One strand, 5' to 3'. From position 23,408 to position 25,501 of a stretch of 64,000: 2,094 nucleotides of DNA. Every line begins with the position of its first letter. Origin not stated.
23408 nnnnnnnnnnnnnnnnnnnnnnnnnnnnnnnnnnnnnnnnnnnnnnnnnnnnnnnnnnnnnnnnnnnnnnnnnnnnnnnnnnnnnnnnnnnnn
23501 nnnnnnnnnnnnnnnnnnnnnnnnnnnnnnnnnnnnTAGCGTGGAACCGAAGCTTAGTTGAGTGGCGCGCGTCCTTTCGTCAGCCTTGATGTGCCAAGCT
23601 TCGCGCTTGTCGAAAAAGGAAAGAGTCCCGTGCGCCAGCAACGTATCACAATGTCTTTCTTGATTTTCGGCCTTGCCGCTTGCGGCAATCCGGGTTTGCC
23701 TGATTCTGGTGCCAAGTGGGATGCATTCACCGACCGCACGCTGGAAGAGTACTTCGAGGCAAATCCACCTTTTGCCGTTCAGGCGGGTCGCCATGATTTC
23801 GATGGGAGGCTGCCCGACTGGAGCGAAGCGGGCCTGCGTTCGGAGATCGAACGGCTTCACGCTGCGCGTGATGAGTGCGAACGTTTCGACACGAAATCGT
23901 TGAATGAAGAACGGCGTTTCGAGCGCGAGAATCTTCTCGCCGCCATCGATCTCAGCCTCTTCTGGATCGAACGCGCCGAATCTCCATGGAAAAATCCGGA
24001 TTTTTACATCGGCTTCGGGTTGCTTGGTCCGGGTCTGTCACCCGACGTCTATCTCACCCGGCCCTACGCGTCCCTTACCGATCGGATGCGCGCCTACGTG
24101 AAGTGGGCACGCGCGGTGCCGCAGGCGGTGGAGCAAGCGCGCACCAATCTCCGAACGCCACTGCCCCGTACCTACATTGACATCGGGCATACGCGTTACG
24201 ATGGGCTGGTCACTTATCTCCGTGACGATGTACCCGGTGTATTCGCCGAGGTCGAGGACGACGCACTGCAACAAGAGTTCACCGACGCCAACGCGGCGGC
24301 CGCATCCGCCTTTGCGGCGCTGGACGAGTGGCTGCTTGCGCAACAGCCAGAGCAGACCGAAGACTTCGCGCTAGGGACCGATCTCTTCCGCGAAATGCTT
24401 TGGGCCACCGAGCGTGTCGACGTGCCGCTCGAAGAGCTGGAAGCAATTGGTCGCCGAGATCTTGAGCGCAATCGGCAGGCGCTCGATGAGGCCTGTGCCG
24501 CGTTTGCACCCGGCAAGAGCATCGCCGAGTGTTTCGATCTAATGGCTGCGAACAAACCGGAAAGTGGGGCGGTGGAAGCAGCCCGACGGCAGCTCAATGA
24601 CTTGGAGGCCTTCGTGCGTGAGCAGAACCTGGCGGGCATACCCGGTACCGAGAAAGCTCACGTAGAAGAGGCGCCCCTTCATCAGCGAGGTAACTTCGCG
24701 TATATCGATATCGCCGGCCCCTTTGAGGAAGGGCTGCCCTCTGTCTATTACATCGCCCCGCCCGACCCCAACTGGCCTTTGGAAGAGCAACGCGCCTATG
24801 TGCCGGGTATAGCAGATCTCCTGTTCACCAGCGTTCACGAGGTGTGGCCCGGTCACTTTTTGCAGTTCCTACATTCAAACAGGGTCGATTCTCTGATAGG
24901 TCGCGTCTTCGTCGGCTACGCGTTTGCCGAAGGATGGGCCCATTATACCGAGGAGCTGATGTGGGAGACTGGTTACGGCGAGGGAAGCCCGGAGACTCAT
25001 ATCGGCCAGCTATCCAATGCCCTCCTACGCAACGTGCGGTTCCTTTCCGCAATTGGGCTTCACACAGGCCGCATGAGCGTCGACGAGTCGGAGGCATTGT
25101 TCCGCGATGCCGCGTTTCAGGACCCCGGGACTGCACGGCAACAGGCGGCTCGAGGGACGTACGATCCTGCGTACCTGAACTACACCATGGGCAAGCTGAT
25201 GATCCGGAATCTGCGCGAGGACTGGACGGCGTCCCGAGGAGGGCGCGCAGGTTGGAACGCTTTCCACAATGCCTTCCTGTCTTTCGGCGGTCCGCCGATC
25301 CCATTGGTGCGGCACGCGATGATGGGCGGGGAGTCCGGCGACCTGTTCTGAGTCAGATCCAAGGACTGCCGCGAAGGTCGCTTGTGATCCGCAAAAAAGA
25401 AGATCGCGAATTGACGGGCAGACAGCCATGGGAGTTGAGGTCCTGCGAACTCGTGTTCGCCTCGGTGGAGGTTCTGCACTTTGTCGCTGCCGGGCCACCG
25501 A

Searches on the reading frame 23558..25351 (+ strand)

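Call 63: search_protein_families(library=pfam, proteins=[window:23558-25351:+], max_evalue=0.001)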
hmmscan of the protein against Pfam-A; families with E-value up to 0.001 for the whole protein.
window:23558-25351:+ (597 aa): 1 family
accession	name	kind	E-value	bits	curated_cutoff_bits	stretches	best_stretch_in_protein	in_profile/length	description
PF05960.17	DUF885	-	6.8e-87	293.7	32.4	1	70-588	1-532/532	Bacterial protein of unknown function (DUF885)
